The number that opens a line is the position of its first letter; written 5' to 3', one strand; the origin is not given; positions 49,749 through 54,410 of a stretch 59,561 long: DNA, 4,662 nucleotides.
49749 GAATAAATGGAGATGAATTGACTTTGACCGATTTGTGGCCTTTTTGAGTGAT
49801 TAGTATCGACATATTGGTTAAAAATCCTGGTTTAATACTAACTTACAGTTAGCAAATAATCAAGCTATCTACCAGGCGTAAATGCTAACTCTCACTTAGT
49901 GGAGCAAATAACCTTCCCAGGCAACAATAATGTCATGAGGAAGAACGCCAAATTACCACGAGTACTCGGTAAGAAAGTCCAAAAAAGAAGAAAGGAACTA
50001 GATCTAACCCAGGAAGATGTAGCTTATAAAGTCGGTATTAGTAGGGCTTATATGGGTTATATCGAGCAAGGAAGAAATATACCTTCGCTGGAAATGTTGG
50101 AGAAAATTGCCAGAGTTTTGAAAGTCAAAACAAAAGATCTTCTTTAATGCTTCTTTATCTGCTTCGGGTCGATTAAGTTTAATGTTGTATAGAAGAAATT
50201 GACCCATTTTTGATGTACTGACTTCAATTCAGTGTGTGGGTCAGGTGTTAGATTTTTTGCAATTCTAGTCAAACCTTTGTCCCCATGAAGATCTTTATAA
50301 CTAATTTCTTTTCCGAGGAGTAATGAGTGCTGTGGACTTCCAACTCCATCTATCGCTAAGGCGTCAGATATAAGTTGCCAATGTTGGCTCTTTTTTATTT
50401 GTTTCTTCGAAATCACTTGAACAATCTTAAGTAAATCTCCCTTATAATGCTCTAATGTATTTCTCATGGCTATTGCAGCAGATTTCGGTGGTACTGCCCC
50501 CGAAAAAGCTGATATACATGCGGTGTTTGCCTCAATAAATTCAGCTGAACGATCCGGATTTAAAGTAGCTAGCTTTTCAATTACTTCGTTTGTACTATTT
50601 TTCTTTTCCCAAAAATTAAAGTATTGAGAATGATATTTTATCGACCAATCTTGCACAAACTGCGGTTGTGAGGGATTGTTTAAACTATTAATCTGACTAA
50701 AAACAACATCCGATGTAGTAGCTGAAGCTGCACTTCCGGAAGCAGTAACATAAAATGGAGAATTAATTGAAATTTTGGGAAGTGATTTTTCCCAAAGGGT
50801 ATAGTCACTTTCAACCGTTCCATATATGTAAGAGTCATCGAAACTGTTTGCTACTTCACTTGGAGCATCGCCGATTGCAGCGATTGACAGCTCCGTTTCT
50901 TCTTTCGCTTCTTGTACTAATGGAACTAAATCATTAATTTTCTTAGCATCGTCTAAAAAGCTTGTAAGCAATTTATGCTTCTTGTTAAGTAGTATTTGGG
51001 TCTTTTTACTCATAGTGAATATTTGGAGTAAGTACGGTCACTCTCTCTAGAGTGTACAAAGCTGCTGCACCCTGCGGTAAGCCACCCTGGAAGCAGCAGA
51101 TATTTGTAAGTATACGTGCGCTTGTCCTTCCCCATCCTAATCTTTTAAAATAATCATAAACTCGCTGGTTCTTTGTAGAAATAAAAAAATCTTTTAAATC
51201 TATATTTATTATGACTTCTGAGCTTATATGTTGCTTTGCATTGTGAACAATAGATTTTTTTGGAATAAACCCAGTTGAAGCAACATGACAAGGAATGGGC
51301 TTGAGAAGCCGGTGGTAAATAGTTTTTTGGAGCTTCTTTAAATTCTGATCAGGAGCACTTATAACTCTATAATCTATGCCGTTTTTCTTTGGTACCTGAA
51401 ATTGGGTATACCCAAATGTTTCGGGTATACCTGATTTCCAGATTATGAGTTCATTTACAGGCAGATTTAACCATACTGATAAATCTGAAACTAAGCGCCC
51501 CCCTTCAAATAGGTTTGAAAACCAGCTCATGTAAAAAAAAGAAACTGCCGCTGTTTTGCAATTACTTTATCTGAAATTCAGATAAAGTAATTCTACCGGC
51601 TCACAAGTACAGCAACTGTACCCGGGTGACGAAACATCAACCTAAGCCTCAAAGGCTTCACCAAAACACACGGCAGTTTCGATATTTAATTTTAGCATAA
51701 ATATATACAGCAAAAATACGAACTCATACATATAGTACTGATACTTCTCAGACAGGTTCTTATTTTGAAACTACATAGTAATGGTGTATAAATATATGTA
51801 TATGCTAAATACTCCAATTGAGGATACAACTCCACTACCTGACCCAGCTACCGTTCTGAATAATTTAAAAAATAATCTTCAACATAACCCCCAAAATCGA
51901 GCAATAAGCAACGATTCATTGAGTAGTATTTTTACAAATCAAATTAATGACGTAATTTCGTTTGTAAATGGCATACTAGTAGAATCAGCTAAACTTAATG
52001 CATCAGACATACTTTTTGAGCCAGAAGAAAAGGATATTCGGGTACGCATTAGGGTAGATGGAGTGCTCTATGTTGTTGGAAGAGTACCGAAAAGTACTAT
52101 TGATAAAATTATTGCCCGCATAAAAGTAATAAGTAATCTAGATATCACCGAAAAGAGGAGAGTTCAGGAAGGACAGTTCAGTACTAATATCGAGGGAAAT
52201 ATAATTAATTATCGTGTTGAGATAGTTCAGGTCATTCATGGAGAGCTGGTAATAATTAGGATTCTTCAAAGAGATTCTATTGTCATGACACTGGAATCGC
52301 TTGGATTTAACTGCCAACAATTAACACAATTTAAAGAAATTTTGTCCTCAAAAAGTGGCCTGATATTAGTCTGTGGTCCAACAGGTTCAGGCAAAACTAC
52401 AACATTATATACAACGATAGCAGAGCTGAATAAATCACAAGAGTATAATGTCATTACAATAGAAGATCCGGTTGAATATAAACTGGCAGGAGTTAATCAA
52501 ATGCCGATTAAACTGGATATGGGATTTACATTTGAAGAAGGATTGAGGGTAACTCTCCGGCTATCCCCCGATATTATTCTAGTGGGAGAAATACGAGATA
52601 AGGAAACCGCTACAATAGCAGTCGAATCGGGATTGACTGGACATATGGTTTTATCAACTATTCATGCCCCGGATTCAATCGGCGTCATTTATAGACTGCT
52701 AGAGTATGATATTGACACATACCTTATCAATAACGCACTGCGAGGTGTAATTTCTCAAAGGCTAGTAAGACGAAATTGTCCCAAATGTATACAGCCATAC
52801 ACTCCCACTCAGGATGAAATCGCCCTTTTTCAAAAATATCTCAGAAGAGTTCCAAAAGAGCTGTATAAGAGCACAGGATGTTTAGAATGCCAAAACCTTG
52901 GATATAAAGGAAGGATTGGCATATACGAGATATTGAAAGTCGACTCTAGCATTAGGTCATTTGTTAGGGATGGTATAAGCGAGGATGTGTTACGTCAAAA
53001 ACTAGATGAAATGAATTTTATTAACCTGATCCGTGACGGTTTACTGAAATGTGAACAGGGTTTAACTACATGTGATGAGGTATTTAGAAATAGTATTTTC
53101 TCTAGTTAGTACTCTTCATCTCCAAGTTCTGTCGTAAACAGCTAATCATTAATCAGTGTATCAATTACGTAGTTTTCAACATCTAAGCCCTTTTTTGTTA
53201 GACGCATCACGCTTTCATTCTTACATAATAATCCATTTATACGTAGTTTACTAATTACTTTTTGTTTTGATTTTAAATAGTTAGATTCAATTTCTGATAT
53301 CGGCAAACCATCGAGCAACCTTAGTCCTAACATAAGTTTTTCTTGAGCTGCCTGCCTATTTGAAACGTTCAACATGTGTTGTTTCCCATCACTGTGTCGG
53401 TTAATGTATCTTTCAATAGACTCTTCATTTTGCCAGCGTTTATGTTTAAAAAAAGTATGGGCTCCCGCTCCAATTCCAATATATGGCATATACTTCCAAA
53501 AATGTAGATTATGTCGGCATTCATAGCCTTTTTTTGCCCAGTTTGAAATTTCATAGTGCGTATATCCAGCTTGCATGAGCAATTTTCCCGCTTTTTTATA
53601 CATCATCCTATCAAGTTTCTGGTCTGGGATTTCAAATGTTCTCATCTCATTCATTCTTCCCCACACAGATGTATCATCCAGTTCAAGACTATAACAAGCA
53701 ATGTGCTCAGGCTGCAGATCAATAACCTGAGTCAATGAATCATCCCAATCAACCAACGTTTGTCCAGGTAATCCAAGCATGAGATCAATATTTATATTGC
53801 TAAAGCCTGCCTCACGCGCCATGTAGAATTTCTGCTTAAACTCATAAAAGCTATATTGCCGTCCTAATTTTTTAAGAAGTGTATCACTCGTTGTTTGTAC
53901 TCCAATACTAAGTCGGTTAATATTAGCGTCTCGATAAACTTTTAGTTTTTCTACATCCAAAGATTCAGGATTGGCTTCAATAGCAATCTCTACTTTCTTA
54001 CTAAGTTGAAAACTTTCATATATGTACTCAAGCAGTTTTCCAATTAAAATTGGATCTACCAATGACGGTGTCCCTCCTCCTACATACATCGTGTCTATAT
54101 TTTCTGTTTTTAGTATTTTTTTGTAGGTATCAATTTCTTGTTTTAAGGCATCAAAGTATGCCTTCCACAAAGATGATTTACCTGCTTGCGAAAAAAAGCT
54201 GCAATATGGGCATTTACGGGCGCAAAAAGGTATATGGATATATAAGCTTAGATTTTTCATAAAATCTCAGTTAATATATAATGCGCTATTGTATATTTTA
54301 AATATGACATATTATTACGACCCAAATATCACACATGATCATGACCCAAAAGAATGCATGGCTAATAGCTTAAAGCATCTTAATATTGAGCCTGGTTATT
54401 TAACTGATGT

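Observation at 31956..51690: A retron reverse-transcriptase gene split in mid-motif by an 18.7 kb serine-recombinase element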

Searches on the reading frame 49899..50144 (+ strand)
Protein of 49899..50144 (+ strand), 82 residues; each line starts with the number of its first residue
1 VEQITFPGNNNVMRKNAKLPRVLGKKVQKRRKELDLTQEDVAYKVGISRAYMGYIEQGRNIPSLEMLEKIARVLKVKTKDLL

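Call 7: search_protein_families(library=pfam, proteins=[window:49899-50144:+], max_evalue=0.01)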
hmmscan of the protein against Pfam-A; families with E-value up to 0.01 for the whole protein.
window:49899-50144:+ (82 aa): 5 families
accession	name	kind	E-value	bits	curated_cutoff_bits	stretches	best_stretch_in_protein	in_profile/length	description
PF01381.28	HTH_3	-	1.2e-14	54.5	23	1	28-80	2-54/55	Helix-turn-helix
PF13560.12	HTH_31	-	4.3e-12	46.6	27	1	23-77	2-57/64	Helix-turn-helix domain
PF12844.13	HTH_19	-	2.2e-08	34.3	30.2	1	24-82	1-59/64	Helix-turn-helix domain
PF13443.12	HTH_26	-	1.4e-06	28.9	22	1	28-82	3-58/63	Cro/C1-type HTH DNA-binding domain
PF13413.12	HTH_25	-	0.0018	18.5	24.6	1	28-74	3-55/62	Helix-turn-helix domain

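Call 54: search_protein_families(library=phrogs, proteins=[window:49899-50144:+], max_evalue=0.001)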
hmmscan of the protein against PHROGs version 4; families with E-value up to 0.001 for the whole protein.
window:49899-50144:+ (82 aa): 14 families
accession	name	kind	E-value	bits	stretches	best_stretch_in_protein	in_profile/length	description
phrog_8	-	transcription regulation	4.4e-14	53.7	1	13-81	67-135/346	transcriptional regulator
phrog_5823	-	transcription regulation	9.8e-13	49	1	22-82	6-67/404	transcriptional regulator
phrog_3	-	transcription regulation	4.8e-12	47.4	1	15-80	81-144/430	transcriptional repressor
phrog_7241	-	transcription regulation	4.2e-11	44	1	26-81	65-120/122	transcriptional regulator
phrog_4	-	transcription regulation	9.6e-11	42.3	1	13-82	123-192/400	transcriptional repressor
phrog_2439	-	transcription regulation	1.7e-09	38.1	1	24-79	9-64/367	transcriptional regulator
phrog_1373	-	transcription regulation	8.8e-09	36.5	1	23-77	64-118/166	transcriptional regulator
phrog_2967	-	transcription regulation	5.4e-08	33.6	1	25-82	13-70/225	transcriptional regulator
phrog_2328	-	transcription regulation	1.9e-07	31.9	1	22-81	15-74/128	transcriptional repressor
phrog_1468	-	transcription regulation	3.6e-07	30.7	1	23-78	8-62/67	transcriptional repressor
phrog_2104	-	unknown function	1.3e-05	26.4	1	17-75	34-92/103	-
phrog_2339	-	DNA, RNA and nucleotide metabolism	2.7e-05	25.1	1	14-74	17-78/98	HTH DNA binding protein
phrog_11451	-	transcription regulation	4.6e-05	24.7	1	23-60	6-43/98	CI-like repressor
phrog_6288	-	unknown function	0.00017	22.3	1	10-69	17-77/322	-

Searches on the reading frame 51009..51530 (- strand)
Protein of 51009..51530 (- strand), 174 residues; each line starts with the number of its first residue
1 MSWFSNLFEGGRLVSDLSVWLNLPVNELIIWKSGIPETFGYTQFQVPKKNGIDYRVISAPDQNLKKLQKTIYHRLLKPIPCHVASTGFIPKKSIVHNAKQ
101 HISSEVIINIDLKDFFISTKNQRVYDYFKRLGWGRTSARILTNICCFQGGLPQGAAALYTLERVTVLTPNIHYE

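Call 7: search_protein_families(library=pfam, proteins=[window:51009-51530:-], max_evalue=0.01)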
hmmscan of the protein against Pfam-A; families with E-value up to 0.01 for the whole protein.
window:51009-51530:- (174 aa): 1 family
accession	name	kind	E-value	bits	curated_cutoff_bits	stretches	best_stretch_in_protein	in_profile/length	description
PF00078.32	RVT_1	-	2.6e-10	40.8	29.6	1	47-155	2-123/205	Reverse transcriptase (RNA-dependent DNA polymerase)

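Call 20: list_cluster_members(proteins=[P0121, window:51009-51530:-, window:31959-32351:-, window:45838-47391:+, window:50147-51013:-, window:33443-34618:+, window:51781-53106:+])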
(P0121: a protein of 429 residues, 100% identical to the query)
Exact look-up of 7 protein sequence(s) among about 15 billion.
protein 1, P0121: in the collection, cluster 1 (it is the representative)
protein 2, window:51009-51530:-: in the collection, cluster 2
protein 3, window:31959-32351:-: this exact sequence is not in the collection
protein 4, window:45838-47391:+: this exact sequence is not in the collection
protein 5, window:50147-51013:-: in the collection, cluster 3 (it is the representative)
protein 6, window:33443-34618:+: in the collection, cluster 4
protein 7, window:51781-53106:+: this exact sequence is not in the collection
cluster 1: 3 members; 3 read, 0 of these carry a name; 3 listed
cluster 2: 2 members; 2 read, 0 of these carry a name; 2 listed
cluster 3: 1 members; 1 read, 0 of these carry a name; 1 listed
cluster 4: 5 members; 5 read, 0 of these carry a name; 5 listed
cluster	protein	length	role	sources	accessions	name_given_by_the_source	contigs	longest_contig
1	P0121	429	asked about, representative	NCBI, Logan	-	-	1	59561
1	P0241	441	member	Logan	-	-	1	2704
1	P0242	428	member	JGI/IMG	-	-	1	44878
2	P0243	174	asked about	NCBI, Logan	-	-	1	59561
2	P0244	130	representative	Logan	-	-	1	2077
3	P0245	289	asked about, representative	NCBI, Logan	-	-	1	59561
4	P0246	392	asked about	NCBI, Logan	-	-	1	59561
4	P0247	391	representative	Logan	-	-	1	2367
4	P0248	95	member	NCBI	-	-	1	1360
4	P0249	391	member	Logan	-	-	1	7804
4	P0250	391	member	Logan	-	-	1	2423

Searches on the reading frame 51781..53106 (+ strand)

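Call 55: search_protein_families(library=pfam, proteins=[window:51781-53106:+], max_evalue=0.001)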
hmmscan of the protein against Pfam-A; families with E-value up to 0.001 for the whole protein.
window:51781-53106:+ (442 aa): 5 families
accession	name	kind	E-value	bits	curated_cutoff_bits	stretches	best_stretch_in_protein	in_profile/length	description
PF00437.27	T2SSE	-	2.7e-106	355.8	24.9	1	57-436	7-370/370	Type II/IV secretion system protein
PF25199.1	nSTAND_NTPase5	-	1.4e-05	25.4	34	1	189-231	38-80/145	Novel STAND NTPase 5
PF13604.12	AAA_30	-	0.00016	21.9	27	1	177-225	3-50/191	AAA domain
PF20720.3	nSTAND3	-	0.00022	21.4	27.2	1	182-234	8-58/155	Novel STAND NTPase 3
PF13401.12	AAA_22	-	0.00024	21.8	27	1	191-233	4-45/130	AAA domain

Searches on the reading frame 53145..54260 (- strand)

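Call 65: search_protein_families(library=ncbifam, proteins=[window:53145-54260:-], max_evalue=1e-10)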
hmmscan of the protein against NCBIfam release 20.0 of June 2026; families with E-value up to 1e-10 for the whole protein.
window:53145-54260:- (372 aa): 17 families
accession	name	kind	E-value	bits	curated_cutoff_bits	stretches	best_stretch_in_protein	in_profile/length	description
TIGR00539.1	hemN_rel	equivalog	1.8e-91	307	205.4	1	4-350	1-350/361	radical SAM family heme chaperone HemW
NF005133.0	PRK06582.1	equivalog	2.3e-73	247.5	597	1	2-370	10-389/390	coproporphyrinogen III oxidase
TIGR03994.1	rSAM_HemZ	equivalog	1.5e-59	202.2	321.4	1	2-287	83-379/401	coproporphyrinogen dehydrogenase HemZ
TIGR04107.1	rSAM_HutW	equivalog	4.3e-59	200.4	400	1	5-358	41-403/419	heme anaerobic degradation radical SAM methyltransferase ChuW/HutW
NF006067.1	PRK08208.1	equivalog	2.3e-57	194.9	380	1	2-370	34-415/427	STM4012 family radical SAM protein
NF004567.0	PRK05904.1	equivalog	2.9e-53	181.3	355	1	5-348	8-341/353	coproporphyrinogen III oxidase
NF006060.0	PRK08207.1-3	equivalog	3e-45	154.9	653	1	2-229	148-382/477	coproporphyrinogen III oxidase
TIGR00538.1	hemN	equivalog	5.6e-44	150.7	324.95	1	3-245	49-292/454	oxygen-independent coproporphyrinogen III oxidase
NF006064.0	PRK08207.2-2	equivalog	1.1e-42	146.7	504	1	2-301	143-450/465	coproporphyrinogen III oxidase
NF006385.0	PRK08629.1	equivalog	2.6e-42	145.1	355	1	3-335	52-370/439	coproporphyrinogen III oxidase family protein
NF006061.0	PRK08207.1-4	equivalog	1.4e-40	139.5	702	1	2-237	172-411/501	coproporphyrinogen III oxidase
NF006062.0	PRK08207.1-5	equivalog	1.7e-36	126.1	1007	1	3-236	148-388/476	coproporphyrinogen III oxidase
NF006063.0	PRK08207.2-1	equivalog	2.4e-36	125.4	1074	1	3-287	192-500/518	coproporphyrinogen III oxidase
NF006059.0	PRK08207.1-1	equivalog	1e-32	113.6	1012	1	3-212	171-384/496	coproporphyrinogen III oxidase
NF006065.0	PRK08207.2-4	equivalog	1.2e-31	110.3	922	1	5-237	170-409/484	coproporphyrinogen III oxidase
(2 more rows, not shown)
